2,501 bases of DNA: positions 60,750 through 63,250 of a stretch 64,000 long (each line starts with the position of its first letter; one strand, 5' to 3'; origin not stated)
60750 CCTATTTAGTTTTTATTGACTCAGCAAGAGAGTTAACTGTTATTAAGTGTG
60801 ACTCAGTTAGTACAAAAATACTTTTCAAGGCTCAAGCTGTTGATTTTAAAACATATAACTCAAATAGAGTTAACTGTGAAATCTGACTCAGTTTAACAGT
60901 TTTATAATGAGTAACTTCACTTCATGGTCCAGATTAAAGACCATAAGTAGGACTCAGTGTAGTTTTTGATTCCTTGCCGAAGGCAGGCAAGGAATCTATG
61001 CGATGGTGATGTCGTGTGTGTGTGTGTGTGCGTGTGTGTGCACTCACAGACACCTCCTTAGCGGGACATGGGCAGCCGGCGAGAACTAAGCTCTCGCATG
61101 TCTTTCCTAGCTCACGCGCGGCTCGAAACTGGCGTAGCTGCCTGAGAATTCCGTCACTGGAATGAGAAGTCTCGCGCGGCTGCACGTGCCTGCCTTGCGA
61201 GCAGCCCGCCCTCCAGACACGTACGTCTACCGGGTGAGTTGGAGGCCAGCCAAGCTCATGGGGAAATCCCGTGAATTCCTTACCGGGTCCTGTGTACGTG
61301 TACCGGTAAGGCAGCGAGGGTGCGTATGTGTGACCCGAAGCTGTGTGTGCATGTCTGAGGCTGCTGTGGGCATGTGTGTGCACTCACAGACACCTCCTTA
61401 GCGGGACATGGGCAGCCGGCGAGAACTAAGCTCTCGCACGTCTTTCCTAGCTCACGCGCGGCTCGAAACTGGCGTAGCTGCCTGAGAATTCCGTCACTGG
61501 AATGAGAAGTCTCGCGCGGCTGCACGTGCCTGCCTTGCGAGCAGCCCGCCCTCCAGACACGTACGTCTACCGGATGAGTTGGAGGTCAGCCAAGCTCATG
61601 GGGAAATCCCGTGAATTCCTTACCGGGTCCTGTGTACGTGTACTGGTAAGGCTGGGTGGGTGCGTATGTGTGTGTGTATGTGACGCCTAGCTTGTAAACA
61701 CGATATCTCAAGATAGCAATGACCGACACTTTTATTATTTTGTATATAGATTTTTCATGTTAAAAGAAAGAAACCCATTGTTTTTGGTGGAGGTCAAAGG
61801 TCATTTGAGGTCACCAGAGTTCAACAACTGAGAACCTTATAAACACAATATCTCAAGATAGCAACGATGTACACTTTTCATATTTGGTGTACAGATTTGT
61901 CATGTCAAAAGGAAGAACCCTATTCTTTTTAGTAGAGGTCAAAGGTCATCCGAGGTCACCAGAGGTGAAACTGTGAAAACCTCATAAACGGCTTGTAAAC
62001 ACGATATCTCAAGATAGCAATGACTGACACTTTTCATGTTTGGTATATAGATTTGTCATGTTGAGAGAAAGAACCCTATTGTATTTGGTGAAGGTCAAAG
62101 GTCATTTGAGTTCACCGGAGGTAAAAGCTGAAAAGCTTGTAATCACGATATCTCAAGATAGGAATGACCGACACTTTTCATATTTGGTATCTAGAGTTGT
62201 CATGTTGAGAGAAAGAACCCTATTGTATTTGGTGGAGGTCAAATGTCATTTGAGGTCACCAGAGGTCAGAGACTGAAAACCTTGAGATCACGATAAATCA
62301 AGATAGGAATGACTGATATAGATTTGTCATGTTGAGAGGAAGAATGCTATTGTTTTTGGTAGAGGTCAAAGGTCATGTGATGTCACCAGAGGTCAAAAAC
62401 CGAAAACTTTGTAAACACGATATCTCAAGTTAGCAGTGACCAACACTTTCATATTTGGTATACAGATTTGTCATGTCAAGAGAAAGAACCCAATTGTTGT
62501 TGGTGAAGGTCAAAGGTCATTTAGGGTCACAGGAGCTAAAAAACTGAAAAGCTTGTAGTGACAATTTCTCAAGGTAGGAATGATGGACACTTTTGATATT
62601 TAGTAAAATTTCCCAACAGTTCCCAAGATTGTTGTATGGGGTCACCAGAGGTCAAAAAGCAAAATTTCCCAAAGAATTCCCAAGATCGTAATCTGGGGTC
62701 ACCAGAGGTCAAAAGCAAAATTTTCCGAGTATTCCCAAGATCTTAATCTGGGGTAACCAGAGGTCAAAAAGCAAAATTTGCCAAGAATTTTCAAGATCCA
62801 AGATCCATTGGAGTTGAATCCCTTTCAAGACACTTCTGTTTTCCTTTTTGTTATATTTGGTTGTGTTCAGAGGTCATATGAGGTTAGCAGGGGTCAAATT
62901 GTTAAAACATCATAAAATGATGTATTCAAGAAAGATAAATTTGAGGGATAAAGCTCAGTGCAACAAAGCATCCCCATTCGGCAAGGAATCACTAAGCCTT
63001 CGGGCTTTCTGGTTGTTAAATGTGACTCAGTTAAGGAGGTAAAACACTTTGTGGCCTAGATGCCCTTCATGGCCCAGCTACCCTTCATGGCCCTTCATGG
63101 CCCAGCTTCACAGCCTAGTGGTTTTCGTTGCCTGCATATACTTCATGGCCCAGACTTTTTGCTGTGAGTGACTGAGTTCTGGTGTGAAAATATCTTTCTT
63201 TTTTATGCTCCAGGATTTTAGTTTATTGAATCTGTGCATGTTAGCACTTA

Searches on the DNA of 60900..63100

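Call 67: search_rna_families(source=window, start=60900, end=63100, threshold=evalue, max_evalue=1)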
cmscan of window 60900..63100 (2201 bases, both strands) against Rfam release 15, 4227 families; matches with E-value up to 1: 0.
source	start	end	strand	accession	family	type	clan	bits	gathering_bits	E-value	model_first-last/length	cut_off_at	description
